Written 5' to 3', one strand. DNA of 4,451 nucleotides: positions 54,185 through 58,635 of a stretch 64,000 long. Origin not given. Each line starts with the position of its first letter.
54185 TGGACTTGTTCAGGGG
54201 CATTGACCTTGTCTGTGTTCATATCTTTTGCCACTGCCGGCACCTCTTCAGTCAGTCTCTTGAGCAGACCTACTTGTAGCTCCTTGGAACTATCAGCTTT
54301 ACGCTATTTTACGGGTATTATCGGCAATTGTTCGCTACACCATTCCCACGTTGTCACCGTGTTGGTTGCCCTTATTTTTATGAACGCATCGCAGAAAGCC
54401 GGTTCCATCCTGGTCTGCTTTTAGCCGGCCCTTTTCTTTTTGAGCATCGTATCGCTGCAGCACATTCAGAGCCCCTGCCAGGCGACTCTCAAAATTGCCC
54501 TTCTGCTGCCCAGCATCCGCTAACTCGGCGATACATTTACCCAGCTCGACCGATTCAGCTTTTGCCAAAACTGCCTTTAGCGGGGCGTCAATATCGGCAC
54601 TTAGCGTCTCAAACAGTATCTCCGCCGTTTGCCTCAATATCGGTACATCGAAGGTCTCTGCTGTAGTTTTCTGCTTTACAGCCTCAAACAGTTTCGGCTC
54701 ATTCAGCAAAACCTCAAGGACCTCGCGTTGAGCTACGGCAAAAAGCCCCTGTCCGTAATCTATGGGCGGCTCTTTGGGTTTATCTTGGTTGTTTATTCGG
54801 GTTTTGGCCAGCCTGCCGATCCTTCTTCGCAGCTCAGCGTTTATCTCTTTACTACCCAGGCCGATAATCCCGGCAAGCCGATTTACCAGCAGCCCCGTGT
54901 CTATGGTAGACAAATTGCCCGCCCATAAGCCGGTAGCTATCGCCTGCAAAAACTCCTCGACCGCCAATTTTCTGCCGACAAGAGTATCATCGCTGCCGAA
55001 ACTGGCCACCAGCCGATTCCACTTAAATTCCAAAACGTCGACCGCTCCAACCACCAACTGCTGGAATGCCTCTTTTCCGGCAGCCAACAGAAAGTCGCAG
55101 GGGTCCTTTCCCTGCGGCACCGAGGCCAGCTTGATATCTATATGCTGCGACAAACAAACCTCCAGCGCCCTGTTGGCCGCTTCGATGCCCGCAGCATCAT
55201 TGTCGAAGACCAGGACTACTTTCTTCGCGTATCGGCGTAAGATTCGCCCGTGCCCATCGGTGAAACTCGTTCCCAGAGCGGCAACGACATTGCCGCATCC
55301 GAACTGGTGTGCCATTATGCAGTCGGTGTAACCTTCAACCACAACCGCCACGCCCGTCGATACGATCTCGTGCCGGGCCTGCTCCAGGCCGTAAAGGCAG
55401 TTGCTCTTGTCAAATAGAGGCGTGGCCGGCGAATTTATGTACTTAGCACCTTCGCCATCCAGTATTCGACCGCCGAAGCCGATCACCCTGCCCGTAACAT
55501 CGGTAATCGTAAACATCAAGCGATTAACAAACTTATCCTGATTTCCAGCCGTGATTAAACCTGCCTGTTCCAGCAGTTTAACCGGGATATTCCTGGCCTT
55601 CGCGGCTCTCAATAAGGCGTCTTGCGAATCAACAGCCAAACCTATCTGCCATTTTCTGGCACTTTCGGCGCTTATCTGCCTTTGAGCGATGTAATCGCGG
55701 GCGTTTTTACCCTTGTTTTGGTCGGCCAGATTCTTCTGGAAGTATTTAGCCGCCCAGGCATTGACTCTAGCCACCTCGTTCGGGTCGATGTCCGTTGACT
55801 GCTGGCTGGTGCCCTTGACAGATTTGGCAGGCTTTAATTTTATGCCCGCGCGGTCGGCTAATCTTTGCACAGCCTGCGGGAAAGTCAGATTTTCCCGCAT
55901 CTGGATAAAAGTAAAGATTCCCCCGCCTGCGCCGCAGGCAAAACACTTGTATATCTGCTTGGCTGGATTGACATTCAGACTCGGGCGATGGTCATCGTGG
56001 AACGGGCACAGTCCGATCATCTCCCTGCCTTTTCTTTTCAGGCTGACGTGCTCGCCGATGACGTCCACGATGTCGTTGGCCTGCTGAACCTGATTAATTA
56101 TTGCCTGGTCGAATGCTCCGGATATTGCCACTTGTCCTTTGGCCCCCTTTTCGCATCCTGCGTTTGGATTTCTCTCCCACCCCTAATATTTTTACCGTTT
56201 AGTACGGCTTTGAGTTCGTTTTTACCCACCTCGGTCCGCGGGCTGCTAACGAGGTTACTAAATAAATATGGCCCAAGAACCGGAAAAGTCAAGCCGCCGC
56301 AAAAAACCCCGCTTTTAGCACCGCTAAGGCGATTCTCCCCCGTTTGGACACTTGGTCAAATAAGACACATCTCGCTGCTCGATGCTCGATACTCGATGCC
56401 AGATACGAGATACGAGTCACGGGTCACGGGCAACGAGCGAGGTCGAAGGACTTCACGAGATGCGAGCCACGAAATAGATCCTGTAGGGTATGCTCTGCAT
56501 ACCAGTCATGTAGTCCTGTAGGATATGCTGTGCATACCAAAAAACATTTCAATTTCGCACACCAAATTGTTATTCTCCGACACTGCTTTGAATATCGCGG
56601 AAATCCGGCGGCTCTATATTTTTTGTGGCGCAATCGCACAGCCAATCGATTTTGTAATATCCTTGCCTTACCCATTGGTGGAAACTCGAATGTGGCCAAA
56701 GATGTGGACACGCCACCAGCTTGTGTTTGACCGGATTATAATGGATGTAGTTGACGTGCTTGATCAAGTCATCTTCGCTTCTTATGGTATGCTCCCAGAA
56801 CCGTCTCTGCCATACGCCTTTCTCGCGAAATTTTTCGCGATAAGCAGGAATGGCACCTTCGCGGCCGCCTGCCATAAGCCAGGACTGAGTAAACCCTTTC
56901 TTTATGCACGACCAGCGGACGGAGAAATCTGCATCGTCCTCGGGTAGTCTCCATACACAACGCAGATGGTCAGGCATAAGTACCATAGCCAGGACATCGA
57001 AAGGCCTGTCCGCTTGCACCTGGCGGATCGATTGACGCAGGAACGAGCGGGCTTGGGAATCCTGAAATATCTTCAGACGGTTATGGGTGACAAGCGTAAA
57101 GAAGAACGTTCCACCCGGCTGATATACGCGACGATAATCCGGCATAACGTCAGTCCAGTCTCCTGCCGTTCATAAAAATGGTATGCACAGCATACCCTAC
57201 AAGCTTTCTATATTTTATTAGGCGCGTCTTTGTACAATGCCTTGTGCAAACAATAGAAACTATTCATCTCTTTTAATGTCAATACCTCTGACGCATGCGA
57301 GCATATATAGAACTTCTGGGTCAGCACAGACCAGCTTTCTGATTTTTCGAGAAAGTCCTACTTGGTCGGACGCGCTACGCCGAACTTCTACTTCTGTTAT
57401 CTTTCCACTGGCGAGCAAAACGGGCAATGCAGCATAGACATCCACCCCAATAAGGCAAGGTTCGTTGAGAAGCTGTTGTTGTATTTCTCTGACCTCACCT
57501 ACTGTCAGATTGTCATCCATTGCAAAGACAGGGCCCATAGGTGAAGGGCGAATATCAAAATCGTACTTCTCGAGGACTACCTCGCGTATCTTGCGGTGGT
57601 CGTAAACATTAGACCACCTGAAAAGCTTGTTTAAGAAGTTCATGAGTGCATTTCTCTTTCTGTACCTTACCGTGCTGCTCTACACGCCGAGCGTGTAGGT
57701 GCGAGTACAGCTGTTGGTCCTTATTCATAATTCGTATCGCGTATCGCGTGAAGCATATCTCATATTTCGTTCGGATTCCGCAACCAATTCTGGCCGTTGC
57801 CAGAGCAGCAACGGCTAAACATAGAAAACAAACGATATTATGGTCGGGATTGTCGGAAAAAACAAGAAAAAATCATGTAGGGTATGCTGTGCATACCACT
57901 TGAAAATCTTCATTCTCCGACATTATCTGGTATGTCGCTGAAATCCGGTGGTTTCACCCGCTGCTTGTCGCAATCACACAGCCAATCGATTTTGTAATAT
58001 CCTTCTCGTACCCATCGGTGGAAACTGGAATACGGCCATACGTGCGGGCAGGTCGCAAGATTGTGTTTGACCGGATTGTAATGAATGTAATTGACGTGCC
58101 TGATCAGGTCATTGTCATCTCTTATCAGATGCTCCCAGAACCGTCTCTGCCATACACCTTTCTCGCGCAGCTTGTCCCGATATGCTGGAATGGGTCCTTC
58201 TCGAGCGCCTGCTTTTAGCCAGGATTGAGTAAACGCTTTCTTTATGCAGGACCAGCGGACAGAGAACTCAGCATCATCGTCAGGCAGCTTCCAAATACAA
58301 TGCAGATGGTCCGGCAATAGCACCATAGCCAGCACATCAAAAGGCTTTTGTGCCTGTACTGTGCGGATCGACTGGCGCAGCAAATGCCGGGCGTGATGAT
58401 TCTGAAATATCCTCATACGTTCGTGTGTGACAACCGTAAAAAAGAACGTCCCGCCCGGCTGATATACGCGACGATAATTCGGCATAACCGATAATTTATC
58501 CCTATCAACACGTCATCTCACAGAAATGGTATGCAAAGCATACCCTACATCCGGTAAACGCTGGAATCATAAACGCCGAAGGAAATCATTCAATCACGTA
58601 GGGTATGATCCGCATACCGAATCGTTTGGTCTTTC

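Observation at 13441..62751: STRR-like heptanucleotide tandem arrays in three sequence flavours throughout the window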

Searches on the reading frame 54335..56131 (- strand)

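Call 10: search_protein_families(library=pfam, proteins=[window:54335-56131:-])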
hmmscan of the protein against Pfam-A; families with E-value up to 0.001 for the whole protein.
window:54335-56131:- (598 aa): 6 families
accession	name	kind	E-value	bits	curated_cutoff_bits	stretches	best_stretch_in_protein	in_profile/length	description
PF08275.17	DNAG_N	-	2.4e-34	118.6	26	1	130-253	1-128/128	DNA primase catalytic core, N-terminal domain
PF01807.25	Zn_ribbon_DnaG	-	8.7e-32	109.3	24.9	1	9-101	3-95/98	CHC2 zinc finger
PF13155.12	Toprim_2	-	1.1e-21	77.5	22.1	1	263-348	1-88/88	Toprim-like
PF13662.12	Toprim_4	-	8.1e-16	58.5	25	1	261-334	2-82/85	Toprim domain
PF01751.28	Toprim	-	1.8e-11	44.5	23.1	1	262-331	2-89/96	Toprim domain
PF13362.12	Toprim_3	-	2.3e-07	31.6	27.2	1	262-354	2-95/95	Toprim domain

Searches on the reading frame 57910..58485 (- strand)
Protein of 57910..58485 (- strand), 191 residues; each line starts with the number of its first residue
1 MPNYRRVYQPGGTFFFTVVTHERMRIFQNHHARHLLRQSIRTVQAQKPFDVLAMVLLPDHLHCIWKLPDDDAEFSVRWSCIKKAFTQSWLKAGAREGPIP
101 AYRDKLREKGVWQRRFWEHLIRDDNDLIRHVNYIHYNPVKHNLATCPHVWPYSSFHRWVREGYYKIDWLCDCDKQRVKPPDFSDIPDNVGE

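Call 10: search_protein_families(library=pfam, proteins=[window:57910-58485:-])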
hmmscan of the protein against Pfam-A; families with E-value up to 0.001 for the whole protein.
window:57910-58485:- (191 aa): 1 family
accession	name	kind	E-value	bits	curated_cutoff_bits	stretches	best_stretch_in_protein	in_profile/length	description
PF01797.21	Y1_Tnp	-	1.7e-05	25.4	23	1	16-135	9-119/121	Transposase IS200 like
